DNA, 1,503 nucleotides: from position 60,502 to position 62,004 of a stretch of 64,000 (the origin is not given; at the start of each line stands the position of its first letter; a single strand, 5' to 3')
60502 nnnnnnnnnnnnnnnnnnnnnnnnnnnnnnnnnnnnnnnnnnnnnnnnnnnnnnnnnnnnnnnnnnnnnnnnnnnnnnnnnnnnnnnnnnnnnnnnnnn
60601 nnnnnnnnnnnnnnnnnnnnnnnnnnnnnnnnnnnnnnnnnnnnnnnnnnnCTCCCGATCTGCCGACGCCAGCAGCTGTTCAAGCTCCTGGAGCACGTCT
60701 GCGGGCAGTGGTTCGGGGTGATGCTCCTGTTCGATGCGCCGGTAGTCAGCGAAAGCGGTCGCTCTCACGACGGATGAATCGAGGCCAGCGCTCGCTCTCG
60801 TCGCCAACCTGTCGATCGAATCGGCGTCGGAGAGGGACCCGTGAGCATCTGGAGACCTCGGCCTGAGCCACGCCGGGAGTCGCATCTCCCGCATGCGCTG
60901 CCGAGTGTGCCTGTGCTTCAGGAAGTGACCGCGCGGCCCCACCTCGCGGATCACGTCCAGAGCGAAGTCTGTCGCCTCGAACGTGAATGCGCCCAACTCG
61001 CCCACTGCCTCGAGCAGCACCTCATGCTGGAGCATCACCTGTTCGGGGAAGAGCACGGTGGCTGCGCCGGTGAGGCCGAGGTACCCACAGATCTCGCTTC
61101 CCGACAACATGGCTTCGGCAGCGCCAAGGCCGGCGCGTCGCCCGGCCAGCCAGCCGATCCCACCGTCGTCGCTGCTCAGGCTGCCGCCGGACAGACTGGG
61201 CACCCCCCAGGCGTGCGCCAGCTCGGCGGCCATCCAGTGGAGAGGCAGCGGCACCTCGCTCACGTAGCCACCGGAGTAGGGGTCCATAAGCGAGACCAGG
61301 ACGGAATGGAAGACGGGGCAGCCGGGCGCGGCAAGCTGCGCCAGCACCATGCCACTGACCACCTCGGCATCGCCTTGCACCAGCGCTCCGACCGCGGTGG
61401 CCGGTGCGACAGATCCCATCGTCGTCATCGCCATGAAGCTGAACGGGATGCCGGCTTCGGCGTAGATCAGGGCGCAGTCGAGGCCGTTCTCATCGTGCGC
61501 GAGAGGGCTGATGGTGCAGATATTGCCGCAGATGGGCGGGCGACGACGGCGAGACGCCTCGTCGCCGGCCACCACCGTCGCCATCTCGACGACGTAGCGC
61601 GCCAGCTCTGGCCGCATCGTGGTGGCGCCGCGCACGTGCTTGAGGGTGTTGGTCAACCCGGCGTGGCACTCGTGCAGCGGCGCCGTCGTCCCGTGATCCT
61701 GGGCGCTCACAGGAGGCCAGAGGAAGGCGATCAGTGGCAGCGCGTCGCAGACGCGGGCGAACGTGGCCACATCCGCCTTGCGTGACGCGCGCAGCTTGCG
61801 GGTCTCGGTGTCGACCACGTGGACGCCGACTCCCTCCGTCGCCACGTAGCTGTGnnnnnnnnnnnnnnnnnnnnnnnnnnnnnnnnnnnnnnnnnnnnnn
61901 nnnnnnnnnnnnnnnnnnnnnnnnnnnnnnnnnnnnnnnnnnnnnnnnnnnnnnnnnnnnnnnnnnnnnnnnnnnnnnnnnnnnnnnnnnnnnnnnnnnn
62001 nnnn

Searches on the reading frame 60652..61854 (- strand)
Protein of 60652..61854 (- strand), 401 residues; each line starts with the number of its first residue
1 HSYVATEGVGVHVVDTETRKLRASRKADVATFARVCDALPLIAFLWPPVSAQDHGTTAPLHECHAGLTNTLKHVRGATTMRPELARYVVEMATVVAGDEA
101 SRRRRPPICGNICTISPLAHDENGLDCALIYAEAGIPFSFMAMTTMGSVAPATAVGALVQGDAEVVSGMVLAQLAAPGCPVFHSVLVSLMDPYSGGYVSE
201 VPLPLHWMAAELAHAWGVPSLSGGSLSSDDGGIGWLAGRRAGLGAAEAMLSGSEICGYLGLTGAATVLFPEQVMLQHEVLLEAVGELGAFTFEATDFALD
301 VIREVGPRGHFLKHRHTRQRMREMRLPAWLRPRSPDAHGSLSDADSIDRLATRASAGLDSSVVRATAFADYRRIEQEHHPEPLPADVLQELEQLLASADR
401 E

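Call 67: search_protein_families(library=pfam, max_evalue=0.00001, proteins=[window:60652-61854:-])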
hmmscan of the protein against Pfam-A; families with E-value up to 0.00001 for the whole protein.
window:60652-61854:- (401 aa): 1 family
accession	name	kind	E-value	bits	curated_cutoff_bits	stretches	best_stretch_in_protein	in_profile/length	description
PF06253.16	MTTB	-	6e-39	133.8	25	1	12-323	124-436/500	Trimethylamine methyltransferase (MTTB)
